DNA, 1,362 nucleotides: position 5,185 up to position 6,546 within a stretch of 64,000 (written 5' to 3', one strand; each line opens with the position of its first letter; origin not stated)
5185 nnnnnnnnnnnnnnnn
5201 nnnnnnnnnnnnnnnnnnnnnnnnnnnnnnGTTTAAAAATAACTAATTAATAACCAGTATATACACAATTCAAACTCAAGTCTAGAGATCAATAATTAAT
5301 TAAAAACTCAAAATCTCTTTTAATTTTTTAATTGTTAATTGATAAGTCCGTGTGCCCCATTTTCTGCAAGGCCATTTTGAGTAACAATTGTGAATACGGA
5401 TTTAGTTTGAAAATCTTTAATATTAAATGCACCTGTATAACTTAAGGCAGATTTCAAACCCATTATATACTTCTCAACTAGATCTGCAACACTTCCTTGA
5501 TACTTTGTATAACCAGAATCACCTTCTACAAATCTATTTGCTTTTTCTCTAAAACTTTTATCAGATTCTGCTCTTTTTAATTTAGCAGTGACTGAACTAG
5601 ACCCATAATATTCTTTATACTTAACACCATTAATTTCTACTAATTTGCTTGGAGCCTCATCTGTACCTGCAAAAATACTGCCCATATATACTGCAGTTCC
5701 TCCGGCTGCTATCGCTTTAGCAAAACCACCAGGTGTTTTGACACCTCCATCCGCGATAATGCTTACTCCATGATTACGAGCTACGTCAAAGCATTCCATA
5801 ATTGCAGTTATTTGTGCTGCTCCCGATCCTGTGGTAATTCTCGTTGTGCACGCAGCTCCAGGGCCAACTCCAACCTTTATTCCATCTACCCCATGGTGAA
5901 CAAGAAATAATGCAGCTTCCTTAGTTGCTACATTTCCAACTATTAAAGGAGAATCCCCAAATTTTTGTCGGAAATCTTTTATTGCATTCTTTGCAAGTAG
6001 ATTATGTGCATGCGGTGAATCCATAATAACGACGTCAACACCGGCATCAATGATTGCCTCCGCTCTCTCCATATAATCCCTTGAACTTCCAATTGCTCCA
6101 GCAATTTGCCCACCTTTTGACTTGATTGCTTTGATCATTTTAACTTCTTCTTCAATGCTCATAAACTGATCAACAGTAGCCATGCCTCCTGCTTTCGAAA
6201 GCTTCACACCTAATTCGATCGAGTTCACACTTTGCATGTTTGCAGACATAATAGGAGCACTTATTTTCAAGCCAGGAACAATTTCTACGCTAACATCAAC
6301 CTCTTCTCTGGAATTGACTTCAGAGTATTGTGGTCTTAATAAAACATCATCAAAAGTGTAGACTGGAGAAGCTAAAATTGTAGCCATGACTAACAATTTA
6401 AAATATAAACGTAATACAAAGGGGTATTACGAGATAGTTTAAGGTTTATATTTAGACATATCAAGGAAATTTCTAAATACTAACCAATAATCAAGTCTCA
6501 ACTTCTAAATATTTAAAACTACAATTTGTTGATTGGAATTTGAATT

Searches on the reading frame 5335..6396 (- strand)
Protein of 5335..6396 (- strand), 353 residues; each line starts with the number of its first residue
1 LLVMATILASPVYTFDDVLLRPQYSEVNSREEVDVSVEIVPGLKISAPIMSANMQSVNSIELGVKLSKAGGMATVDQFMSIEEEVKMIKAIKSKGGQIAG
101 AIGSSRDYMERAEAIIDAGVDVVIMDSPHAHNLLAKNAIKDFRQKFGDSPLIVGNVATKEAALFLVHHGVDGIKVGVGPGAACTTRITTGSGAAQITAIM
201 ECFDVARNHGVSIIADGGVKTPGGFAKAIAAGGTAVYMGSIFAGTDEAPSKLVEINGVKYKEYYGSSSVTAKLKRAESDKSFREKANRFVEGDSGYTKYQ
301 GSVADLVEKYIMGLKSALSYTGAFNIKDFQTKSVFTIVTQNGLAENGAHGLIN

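Call 74: search_protein_families(library=pfam, proteins=[window:5335-6396:-], max_evalue=0.001)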
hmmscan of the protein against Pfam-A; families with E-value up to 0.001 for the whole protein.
window:5335-6396:- (353 aa): 3 families
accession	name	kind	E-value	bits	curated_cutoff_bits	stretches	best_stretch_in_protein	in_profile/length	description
PF00478.31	IMPDH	-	1.9e-100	336.7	25.6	1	13-349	2-345/345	IMP dehydrogenase / GMP reductase domain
PF01070.24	FMN_dh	-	5.6e-06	26.1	24.9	1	134-242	205-305/350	FMN-dependent dehydrogenase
PF03060.21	NMO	-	7.7e-06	26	28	1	105-292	101-270/331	Nitronate monooxygenase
